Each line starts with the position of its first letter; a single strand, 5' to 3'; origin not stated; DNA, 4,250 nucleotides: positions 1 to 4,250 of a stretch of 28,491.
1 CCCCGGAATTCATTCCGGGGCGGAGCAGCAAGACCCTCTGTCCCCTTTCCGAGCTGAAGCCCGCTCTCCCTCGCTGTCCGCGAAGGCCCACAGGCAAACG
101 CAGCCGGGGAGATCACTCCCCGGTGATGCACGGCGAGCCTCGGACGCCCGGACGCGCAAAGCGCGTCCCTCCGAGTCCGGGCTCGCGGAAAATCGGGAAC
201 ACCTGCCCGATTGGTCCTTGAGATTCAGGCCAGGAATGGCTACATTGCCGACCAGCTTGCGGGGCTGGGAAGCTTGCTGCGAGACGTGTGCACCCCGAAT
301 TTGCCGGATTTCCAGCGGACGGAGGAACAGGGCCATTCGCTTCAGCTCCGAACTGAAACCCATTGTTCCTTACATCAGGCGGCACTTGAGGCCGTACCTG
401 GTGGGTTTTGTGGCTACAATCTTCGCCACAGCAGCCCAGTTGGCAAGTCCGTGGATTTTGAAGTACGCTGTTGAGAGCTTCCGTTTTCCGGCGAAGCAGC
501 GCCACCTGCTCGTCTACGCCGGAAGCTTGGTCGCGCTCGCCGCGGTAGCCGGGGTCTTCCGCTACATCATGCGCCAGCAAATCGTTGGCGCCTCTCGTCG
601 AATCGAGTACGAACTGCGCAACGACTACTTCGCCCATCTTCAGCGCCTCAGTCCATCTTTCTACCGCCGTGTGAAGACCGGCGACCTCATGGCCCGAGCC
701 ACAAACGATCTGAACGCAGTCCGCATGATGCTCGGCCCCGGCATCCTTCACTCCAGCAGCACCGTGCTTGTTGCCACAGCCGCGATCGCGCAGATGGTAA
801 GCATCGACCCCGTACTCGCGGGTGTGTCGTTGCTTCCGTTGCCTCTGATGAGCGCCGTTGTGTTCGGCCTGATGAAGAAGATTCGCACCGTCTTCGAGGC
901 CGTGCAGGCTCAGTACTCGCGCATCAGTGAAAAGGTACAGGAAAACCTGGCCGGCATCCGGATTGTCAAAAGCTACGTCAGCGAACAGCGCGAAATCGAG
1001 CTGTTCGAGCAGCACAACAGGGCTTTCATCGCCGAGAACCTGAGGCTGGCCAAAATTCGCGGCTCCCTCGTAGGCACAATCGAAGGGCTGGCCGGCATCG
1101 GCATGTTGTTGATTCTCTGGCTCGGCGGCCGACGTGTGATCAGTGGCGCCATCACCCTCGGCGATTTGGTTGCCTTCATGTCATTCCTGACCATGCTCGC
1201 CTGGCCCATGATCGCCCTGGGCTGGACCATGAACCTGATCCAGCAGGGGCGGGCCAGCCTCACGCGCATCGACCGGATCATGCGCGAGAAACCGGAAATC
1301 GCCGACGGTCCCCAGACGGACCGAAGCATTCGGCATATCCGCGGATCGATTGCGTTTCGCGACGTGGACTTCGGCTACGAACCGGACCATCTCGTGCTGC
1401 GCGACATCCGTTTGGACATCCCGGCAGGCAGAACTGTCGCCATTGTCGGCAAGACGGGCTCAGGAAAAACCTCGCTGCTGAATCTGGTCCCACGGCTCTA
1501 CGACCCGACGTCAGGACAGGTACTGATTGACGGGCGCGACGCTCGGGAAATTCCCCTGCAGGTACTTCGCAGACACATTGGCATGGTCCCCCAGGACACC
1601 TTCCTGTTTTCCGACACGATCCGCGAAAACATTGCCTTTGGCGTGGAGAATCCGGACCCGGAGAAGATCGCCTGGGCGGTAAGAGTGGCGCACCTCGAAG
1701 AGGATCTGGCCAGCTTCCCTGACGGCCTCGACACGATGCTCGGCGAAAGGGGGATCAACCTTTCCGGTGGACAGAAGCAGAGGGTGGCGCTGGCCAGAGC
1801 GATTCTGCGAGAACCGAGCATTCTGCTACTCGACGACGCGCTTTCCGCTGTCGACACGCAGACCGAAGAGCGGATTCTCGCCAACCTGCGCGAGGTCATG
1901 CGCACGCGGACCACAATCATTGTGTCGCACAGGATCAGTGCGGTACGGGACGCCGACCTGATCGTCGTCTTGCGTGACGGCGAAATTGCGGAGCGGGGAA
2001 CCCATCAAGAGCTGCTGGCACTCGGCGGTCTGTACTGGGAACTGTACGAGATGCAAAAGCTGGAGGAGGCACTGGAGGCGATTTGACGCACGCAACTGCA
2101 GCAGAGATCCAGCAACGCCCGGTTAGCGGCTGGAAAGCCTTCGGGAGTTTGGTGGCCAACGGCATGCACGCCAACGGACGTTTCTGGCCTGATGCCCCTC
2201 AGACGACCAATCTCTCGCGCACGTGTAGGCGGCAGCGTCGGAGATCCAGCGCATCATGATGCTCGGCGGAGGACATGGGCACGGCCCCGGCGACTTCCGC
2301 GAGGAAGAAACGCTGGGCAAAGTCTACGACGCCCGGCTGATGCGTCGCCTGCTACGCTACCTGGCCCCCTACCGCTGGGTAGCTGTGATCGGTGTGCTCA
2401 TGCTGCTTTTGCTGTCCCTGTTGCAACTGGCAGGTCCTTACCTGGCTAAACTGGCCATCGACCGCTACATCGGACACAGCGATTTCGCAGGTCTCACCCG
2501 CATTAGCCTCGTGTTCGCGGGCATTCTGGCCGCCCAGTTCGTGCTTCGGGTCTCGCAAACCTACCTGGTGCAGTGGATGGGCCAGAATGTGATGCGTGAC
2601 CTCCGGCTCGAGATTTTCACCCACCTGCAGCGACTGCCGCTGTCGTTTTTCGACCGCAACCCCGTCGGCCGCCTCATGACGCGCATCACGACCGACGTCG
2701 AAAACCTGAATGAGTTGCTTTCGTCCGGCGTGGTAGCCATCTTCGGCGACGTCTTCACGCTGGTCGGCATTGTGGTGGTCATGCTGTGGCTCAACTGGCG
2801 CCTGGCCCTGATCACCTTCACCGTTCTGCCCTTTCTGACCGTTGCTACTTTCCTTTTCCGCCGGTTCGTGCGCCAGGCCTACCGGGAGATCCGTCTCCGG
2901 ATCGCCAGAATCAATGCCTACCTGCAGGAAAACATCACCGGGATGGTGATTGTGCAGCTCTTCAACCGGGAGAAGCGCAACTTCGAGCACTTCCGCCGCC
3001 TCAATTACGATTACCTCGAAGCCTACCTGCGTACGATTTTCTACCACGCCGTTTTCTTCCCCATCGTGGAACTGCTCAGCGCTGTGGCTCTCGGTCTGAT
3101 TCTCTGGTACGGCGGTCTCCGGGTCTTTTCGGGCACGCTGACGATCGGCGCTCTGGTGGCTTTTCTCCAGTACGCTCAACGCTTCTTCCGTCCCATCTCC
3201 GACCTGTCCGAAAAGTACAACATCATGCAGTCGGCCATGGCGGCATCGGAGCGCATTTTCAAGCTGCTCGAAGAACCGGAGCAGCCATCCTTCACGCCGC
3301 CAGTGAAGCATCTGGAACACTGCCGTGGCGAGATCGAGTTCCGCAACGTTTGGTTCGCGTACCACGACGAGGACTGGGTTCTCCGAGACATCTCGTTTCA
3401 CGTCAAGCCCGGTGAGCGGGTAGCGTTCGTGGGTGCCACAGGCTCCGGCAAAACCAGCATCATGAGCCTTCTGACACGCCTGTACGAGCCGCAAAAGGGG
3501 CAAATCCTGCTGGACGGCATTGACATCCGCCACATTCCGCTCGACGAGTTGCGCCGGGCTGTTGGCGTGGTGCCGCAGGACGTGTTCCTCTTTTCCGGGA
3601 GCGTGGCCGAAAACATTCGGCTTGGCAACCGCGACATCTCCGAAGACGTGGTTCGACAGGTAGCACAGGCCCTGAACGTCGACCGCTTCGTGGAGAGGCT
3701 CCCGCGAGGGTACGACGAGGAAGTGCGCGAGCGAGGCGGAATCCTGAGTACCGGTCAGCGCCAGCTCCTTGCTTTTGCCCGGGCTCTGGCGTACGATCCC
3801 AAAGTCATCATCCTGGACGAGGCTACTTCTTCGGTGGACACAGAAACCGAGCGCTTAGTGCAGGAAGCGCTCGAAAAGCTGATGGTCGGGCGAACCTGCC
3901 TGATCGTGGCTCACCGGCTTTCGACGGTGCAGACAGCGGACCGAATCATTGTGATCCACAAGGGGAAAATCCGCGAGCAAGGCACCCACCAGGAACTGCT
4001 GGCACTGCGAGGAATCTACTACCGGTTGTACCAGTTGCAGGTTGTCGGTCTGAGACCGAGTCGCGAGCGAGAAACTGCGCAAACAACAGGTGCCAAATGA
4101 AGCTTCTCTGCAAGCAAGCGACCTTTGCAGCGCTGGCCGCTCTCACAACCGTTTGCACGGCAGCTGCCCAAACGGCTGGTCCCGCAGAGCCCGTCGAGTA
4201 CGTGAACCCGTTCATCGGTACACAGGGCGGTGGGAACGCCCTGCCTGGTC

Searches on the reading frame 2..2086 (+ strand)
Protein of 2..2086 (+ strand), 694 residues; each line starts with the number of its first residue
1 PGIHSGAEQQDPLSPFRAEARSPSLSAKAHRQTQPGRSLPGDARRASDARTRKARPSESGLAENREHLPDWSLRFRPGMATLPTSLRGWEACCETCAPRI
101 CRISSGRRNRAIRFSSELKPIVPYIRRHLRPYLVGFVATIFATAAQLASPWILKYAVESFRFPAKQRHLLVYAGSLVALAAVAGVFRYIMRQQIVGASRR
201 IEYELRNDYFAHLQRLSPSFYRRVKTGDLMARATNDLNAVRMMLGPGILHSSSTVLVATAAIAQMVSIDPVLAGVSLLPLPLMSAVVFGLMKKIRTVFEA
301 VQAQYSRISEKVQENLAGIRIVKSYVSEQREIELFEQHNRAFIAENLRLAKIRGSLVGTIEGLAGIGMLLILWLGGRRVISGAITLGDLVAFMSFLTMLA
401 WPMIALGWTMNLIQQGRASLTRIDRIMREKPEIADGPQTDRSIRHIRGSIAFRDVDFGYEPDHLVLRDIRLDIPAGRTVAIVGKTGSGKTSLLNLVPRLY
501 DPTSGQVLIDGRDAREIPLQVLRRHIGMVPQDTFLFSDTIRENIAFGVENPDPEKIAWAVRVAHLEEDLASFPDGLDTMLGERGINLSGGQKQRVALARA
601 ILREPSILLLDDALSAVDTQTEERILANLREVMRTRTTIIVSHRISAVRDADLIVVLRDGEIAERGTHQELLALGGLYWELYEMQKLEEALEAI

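Call 36: search_protein_families(library=pfam, proteins=[window:2-2086:+], max_evalue=0.001)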
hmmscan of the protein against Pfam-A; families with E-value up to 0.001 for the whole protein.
window:2-2086:+ (694 aa): 3 families
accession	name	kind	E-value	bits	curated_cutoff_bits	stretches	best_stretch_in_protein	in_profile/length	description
PF00664.28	ABC_membrane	-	3.1e-42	145.6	28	1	133-403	2-274/274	ABC transporter transmembrane region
PF00005.33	ABC_tran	-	2.2e-33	116.2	25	1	466-614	1-136/137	ABC transporter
PF02463.25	SMC_N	-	4.5e-07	29.9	40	1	506-655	110-209/220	RecF/RecN/SMC N terminal domain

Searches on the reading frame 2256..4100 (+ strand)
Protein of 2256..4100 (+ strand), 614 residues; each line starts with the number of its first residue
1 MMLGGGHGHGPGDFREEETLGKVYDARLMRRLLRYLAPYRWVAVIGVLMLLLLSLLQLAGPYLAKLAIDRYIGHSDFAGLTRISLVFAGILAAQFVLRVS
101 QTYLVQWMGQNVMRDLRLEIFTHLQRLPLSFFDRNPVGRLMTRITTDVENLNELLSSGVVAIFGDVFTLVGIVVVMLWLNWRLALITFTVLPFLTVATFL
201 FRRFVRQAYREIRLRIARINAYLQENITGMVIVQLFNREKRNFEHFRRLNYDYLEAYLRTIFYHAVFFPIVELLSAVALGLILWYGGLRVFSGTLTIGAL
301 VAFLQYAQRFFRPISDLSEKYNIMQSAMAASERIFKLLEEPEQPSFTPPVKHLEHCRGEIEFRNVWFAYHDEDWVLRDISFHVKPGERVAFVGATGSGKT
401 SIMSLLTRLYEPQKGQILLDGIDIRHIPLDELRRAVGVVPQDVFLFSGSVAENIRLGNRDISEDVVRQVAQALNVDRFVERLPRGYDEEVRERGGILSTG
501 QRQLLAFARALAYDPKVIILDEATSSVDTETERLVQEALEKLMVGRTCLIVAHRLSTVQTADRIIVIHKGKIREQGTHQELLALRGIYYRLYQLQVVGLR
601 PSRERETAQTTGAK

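Call 36: search_protein_families(library=pfam, proteins=[window:2256-4100:+], max_evalue=0.001)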
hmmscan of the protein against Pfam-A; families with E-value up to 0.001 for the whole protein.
window:2256-4100:+ (614 aa): 4 families
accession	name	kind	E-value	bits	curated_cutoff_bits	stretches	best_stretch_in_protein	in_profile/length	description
PF00664.28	ABC_membrane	-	5.2e-60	203.9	28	1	45-313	3-273/274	ABC transporter transmembrane region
PF00005.33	ABC_tran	-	4.8e-32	111.9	25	1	376-525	1-137/137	ABC transporter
PF02463.25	SMC_N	-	2.1e-05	24.5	40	0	464-569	135-213/220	RecF/RecN/SMC N terminal domain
PF13401.12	AAA_22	-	0.00057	20.7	27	0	390-542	9-104/130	AAA domain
